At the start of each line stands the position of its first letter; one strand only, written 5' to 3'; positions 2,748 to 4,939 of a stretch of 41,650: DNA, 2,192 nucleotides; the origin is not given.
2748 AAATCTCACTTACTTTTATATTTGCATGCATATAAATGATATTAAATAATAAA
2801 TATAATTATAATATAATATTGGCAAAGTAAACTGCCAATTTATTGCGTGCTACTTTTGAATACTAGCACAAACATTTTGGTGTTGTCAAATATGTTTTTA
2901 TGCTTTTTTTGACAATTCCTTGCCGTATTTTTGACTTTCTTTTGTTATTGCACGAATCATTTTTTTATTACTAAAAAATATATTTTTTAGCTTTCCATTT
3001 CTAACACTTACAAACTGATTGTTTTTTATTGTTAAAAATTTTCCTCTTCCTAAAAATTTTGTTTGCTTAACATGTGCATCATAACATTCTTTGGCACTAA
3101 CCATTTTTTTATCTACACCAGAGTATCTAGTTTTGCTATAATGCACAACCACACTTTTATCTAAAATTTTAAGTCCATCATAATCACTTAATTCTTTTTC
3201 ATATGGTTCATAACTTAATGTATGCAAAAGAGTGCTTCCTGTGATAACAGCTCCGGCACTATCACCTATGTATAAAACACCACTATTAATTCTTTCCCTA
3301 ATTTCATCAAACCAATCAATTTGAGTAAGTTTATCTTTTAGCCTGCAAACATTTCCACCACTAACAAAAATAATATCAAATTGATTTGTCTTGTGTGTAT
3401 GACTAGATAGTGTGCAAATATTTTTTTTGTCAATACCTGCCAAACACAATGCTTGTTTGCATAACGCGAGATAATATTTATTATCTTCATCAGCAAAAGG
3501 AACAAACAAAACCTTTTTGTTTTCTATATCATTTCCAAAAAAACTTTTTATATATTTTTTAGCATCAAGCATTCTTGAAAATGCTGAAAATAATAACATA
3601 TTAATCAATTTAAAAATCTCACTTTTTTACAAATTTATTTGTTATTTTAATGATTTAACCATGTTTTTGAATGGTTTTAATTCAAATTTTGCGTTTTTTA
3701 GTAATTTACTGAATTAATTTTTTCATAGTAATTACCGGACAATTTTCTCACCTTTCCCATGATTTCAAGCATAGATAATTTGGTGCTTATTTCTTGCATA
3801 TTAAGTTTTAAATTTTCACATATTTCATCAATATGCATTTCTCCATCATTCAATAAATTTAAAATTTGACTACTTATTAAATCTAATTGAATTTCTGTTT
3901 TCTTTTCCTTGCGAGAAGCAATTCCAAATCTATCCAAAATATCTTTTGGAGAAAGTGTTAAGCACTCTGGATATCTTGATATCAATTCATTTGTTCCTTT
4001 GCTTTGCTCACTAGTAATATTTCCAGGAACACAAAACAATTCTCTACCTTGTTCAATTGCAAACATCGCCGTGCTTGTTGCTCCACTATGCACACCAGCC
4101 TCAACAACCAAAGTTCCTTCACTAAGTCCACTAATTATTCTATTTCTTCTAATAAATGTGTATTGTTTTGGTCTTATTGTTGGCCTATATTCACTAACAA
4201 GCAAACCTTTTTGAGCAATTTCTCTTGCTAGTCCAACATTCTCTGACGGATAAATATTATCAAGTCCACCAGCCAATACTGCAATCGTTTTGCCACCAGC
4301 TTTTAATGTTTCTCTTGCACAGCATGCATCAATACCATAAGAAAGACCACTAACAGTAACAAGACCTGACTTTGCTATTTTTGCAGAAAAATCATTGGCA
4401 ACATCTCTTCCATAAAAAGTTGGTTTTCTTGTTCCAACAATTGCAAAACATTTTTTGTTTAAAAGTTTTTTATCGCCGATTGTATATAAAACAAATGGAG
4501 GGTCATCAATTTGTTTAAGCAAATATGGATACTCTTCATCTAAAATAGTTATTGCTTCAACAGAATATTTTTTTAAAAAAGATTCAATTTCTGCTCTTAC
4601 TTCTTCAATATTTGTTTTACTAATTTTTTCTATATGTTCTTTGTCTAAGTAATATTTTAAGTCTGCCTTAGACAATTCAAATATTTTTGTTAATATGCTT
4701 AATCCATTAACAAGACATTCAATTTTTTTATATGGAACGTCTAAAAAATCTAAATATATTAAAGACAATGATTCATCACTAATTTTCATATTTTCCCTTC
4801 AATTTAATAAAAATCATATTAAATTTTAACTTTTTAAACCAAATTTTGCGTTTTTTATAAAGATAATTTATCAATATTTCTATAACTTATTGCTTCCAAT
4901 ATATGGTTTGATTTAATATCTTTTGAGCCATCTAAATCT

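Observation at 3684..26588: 17-nt motif whose TAA is the stop codon of four unrelated genes (minus strand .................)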

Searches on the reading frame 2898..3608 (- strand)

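Call 29: search_protein_families(library=ncbifam, proteins=[window:2898-3608:-])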
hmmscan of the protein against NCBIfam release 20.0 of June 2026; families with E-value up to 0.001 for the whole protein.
window:2898-3608:- (236 aa): 2 families
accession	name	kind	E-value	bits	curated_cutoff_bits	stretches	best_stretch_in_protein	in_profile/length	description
NF003642.0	PRK05282.1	equivalog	1.8e-18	66.9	156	1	16-165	20-166/233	dipeptidase PepE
TIGR02069.1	cyanophycinase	equivalog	5.5e-08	32.6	126.6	1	65-154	71-162/250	cyanophycinase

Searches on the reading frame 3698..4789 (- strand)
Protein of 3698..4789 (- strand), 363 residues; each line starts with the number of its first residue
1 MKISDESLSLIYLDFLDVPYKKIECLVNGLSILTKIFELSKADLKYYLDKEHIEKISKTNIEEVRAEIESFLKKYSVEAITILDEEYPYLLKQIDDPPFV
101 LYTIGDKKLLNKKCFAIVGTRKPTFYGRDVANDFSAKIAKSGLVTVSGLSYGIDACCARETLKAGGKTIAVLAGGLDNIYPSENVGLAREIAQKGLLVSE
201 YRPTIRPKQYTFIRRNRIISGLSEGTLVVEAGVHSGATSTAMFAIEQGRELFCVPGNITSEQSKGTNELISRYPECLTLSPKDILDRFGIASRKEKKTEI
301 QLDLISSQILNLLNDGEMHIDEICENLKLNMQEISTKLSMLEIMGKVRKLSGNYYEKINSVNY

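Call 6: find_encoding_contigs(protein=window:3698-4789:-, flank=10000, max_places=6)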
Protein window:3698-4789:- (363 aa): 1 contig read that carries it; 1 place shown.
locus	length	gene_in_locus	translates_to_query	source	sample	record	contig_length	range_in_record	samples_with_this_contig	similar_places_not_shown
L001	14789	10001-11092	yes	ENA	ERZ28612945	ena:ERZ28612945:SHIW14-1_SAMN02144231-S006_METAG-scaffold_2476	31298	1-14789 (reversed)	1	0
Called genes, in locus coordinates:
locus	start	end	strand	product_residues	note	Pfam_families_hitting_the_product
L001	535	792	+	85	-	PF06969:HemN_C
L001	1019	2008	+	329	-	PF01628:HrcA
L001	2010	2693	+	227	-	PF01025:GrpE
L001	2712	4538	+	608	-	PF00012:HSP70, PF06723:MreB_Mbl, PF00012:HSP70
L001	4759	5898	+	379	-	-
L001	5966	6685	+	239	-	PF20260:PUA_4, PF04452:Methyltrans_RNA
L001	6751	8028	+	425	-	PF00919:UPF0004, PF04055:Radical_SAM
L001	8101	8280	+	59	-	PF01165:Ribosomal_S21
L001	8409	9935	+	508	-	PF05362:Lon_C, PF13541:ChlI, PF00493:MCM (faint), PF01078:Mg_chelatase, PF07728:AAA_5 (weak), PF13335:Mg_chelatase_C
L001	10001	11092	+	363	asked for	PF02481:DNA_processg_A, PF17782:WHD_DprA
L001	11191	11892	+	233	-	PF03575:Peptidase_S51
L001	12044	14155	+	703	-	PF01751:Toprim, PF01131:Topoisom_bac, PF01396:Zn_ribbon_Top1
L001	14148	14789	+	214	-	?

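Call 15: find_homologous_proteins(query=window:3698-4789:-, max_evalue=1e-20)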
Query window:3698-4789:- (363 aa): 7479 proteins with E <= 1e-20 among 8000 candidates; the best 120 are listed.
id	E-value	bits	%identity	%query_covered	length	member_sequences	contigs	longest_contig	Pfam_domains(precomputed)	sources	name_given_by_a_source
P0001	1.5e-228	776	98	100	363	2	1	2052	PF02481.22,PF17782.8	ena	-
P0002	1.5e-120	421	57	96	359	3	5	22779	PF02481.22,PF17782.8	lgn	-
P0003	2.1e-120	420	55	96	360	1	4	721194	PF02481.22,PF17782.8,PF18306.7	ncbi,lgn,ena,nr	ncbi:MAG: DNA-processing protein DprA [Clostridia bacterium]|nr:DNA-processing protein DprA [Clostri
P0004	1.1e-119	418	56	99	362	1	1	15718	PF02481.22,PF17782.8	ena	-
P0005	2.6e-118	413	59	87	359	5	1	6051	PF02481.22,PF17782.8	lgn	-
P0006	3.2e-118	413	55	98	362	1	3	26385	PF02481.22,PF17782.8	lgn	-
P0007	6.0e-118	412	55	97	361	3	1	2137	PF02481.22,PF17782.8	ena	-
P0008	1.8e-116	407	58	85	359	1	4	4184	PF02481.22,PF17782.8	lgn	-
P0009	1.8e-115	404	55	99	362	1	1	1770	PF02481.22,PF17782.8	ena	-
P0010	1.1e-113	398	53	97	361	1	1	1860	PF02481.22,PF17782.8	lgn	-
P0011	4.3e-113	396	53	97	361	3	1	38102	PF02481.22,PF17782.8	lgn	-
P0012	7.1e-113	395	55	96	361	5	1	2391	PF02481.22,PF17782.8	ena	-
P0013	4.8e-112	393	53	97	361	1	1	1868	PF02481.22,PF17782.8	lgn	-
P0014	2.6e-111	390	54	96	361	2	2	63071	PF02481.22,PF17782.8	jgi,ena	-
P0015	3.2e-111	390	53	96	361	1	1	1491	PF02481.22,PF17782.8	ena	-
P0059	1.7e-91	325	46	97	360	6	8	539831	PF02481.22,PF17782.8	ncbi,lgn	-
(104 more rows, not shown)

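Call 16: find_encoding_contigs(protein=P0003, flank=10000, max_places=3)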
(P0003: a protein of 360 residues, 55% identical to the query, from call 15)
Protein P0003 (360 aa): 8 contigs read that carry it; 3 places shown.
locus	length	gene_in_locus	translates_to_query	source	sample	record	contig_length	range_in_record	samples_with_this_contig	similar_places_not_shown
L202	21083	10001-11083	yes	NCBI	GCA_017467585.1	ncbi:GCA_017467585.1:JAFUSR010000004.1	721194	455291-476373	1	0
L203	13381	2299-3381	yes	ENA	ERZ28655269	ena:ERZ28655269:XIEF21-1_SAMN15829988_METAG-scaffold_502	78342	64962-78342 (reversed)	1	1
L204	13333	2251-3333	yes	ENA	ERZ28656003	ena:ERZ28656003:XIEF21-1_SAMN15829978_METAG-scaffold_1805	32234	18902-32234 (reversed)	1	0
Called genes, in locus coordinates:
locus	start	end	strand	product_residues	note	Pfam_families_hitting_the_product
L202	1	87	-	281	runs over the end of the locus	-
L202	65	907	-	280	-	PF01661:Macro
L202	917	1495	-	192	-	-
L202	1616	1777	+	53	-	-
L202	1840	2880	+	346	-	PF04055:Radical_SAM, PF13186:SPASM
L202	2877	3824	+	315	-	PF08240:ADH_N, PF00107:ADH_zinc_N, PF13602:ADH_zinc_N_2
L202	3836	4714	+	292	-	PF00037:Fer4 (faint), PF12837:Fer4_6 (faint), PF13237:Fer4_10 (faint), PF14697:Fer4_21 (weak), PF12838:Fer4_7, PF13187:Fer4_9, PF00881:Nitroreductase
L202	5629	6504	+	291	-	PF23343:REP_ORF2-G2P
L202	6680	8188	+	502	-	PF00239:Resolvase, PF07508:Recombinase, PF13408:Zn_ribbon_recom (weak)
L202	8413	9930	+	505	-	PF05362:Lon_C, PF13541:ChlI, PF00493:MCM (faint), PF00158:Sigma54_activat (faint), PF01078:Mg_chelatase, PF07728:AAA_5 (weak), PF13335:Mg_chelatase_C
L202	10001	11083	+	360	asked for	PF02481:DNA_processg_A, PF18306:LDcluster4 (faint), PF17782:WHD_DprA (weak)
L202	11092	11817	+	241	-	PF03575:Peptidase_S51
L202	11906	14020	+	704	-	PF01751:Toprim, PF01131:Topoisom_bac, PF01396:Zn_ribbon_Top1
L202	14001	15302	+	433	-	PF01134:GIDA, PF01266:DAO (weak), PF13450:NAD_binding_8 (weak)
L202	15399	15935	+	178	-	PF00227:Proteasome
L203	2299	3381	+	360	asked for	PF02481:DNA_processg_A, PF18306:LDcluster4 (faint), PF17782:WHD_DprA (weak)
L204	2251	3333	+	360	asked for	PF02481:DNA_processg_A, PF18306:LDcluster4 (faint), PF17782:WHD_DprA (weak)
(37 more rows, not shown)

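Call 17: find_encoding_contigs(protein=P0002, flank=10000, max_places=3)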
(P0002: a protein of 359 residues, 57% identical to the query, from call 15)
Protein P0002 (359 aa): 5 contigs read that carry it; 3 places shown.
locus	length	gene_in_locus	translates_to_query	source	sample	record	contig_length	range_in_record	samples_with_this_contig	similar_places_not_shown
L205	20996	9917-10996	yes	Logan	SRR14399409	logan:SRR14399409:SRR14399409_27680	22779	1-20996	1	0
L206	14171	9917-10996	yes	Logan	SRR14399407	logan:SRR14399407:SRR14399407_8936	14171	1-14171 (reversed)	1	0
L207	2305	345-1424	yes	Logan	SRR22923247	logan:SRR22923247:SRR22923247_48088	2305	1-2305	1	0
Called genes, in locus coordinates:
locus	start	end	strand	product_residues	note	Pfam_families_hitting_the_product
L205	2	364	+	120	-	?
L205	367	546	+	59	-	-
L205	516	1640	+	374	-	PF00226:DnaJ, PF01556:DnaJ_C, PF00684:DnaJ_CXXCXGXG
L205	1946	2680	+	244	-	PF20260:PUA_4, PF04452:Methyltrans_RNA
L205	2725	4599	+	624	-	PF00919:UPF0004, PF04055:Radical_SAM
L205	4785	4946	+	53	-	-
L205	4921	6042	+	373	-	PF04055:Radical_SAM, PF13353:Fer4_12 (weak)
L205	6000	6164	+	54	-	-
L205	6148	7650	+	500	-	PF00931:NB-ARC (faint), PF02463:SMC_N (faint), PF13191:AAA_16 (faint), PF25199:nSTAND_NTPase5 (faint), PF00005:ABC_tran, PF01926:MMR_HSR1 (faint), PF03266:NTPase_1 (faint), PF00005:ABC_tran, +4 more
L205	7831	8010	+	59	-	PF01165:Ribosomal_S21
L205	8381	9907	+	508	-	PF13541:ChlI, PF00158:Sigma54_activat (weak), PF00493:MCM (faint), PF01078:Mg_chelatase, PF07728:AAA_5 (weak), PF13335:Mg_chelatase_C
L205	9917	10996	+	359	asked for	PF02481:DNA_processg_A, PF17782:WHD_DprA (weak)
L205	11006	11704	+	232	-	PF03575:Peptidase_S51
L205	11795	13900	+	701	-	PF01751:Toprim, PF01131:Topoisom_bac, PF01396:Zn_ribbon_Top1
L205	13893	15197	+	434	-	PF01134:GIDA, PF13450:NAD_binding_8 (weak)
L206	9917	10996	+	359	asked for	PF02481:DNA_processg_A, PF17782:WHD_DprA (weak)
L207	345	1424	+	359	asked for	PF02481:DNA_processg_A, PF17782:WHD_DprA (weak)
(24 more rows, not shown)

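Call 20: find_encoding_contigs(protein=P0014, flank=10000, max_places=1)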
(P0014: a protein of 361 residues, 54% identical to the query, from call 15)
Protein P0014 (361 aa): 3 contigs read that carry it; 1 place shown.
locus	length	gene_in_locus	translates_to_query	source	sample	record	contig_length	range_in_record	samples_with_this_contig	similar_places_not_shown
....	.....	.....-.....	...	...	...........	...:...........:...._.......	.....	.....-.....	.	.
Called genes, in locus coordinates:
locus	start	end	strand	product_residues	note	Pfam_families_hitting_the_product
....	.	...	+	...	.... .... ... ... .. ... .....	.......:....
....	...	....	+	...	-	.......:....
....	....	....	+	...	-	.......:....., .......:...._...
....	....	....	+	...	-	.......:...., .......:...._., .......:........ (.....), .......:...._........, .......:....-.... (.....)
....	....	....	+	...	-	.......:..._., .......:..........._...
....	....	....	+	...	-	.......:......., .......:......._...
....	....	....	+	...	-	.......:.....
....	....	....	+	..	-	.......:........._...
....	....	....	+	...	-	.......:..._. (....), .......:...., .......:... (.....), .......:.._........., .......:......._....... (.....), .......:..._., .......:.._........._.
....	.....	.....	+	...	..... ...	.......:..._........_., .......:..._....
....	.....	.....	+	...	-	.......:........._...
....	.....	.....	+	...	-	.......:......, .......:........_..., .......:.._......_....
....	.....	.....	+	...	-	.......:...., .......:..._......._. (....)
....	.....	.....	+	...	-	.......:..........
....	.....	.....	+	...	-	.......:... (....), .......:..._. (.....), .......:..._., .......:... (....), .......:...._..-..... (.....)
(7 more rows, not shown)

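Call 21: find_encoding_contigs(protein=P0011, flank=10000, max_places=1)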
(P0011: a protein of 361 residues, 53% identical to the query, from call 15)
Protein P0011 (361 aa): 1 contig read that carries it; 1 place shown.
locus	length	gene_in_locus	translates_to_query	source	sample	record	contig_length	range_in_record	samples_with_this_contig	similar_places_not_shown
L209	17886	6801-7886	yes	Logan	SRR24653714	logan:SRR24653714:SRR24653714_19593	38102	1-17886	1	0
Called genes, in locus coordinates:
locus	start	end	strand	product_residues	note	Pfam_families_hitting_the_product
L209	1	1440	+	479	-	?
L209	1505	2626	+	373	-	PF00226:DnaJ, PF01556:DnaJ_C, PF00684:DnaJ_CXXCXGXG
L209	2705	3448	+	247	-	PF20260:PUA_4, PF04452:Methyltrans_RNA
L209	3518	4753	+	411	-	PF00919:UPF0004, PF04055:Radical_SAM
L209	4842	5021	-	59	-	PF01165:Ribosomal_S21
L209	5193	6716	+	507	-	PF05362:Lon_C (weak), PF13541:ChlI, PF01078:Mg_chelatase, PF00158:Sigma54_activat (weak), PF00493:MCM (faint), PF07728:AAA_5 (weak), PF13335:Mg_chelatase_C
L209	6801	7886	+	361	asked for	PF02481:DNA_processg_A, PF17782:WHD_DprA (weak)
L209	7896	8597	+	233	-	PF03575:Peptidase_S51, PF07685:GATase_3 (weak)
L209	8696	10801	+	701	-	PF01751:Toprim, PF01131:Topoisom_bac, PF01396:Zn_ribbon_Top1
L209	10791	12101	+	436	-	PF01134:GIDA, PF13450:NAD_binding_8 (weak)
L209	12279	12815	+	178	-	PF00227:Proteasome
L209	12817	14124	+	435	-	PF07728:AAA_5 (faint), PF00004:AAA (weak), PF03266:NTPase_1 (faint), PF13401:AAA_22 (faint), PF07724:AAA_2, PF00004:AAA (weak)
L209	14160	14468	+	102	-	PF00085:Thioredoxin, PF08534:Redoxin (weak), PF13098:Thioredoxin_2, PF13905:Thioredoxin_8 (weak)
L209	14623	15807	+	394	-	PF00266:Aminotran_5, PF01212:Beta_elim_lyase (weak)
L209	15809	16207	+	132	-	PF01592:NifU_N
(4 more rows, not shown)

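Call 22: find_encoding_contigs(protein=P0006, flank=10000, max_places=1)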
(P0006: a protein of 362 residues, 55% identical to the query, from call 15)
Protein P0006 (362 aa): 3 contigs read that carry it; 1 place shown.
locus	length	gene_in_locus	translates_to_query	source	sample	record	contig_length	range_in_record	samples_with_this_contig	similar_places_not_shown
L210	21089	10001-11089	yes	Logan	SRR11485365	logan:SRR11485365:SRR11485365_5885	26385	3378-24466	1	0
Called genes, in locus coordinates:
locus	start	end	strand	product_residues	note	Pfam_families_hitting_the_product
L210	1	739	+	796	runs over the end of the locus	PF00005:ABC_tran, PF02687:FtsX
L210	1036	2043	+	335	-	PF01628:HrcA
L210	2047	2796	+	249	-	PF01025:GrpE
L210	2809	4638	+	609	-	PF00012:HSP70, PF06723:MreB_Mbl, PF00012:HSP70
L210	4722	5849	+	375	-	PF00226:DnaJ, PF27659:CHP02642 (faint), PF01556:DnaJ_C, PF00684:DnaJ_CXXCXGXG, PF17302:DUF5351 (faint)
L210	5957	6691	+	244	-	PF20260:PUA_4, PF04452:Methyltrans_RNA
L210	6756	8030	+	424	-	PF00919:UPF0004, PF04055:Radical_SAM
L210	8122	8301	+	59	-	PF01165:Ribosomal_S21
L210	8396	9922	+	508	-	PF05362:Lon_C, PF13541:ChlI, PF00158:Sigma54_activat (faint), PF00493:MCM (faint), PF01078:Mg_chelatase, PF07728:AAA_5 (weak), PF13335:Mg_chelatase_C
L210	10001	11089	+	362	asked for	PF02481:DNA_processg_A, PF17782:WHD_DprA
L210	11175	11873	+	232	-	PF03575:Peptidase_S51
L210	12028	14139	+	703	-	PF01751:Toprim, PF01131:Topoisom_bac, PF01396:Zn_ribbon_Top1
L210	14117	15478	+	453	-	PF01134:GIDA, PF01266:DAO (weak), PF07992:Pyr_redox_2 (weak), PF13450:NAD_binding_8 (faint)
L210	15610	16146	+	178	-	PF00227:Proteasome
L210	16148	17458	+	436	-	PF00004:AAA (weak), PF07728:AAA_5 (faint), PF07724:AAA_2, PF00004:AAA (weak)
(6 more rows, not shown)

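Call 30: find_encoding_contigs(protein=P0001, flank=10000, max_places=3)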
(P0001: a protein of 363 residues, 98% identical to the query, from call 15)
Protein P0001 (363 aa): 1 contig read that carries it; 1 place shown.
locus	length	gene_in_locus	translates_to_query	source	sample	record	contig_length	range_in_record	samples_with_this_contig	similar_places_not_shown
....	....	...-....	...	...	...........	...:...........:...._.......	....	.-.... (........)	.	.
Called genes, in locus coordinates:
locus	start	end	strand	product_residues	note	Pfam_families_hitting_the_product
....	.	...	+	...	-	?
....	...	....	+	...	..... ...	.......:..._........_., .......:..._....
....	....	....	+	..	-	?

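Call 44: find_encoding_contigs(protein=P0059, flank=10000, max_places=1)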
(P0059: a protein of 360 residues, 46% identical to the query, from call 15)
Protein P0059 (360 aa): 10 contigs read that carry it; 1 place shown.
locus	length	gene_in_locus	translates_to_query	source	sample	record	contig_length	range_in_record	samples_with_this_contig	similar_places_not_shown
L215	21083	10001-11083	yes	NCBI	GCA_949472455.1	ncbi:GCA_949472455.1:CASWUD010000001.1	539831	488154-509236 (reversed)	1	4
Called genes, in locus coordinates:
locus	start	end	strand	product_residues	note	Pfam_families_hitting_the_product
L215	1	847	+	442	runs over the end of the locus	PF02881:SRP54_N, PF13401:AAA_22 (faint), PF00448:SRP54, PF01656:CbiA (weak), PF02978:SRP_SPB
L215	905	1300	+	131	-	PF00886:Ribosomal_S16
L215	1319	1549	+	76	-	PF13083:KH_KhpA-B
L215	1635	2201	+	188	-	-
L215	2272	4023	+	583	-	PF01336:tRNA_anti-codon, PF00152:tRNA-synt_2, PF02938:GAD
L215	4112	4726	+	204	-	PF10688:Imp-YgjV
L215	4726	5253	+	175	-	PF24986:PRC_RimM (weak)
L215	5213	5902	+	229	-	PF01746:tRNA_m1G_MT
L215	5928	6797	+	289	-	PF03193:RsgA_GTPase (weak), PF01926:MMR_HSR1, PF02421:FeoB_N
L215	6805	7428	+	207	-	PF01351:RNase_HII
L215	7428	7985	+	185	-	PF02021:UPF0102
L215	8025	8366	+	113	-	PF01245:Ribosomal_L19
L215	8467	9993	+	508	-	PF05362:Lon_C (weak), PF13541:ChlI, PF00158:Sigma54_activat (weak), PF00493:MCM (faint), PF01078:Mg_chelatase, PF07728:AAA_5, PF13335:Mg_chelatase_C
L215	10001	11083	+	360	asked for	PF02481:DNA_processg_A, PF17782:WHD_DprA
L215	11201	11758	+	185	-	PF13302:Acetyltransf_3, PF13420:Acetyltransf_4 (weak), PF00583:Acetyltransf_1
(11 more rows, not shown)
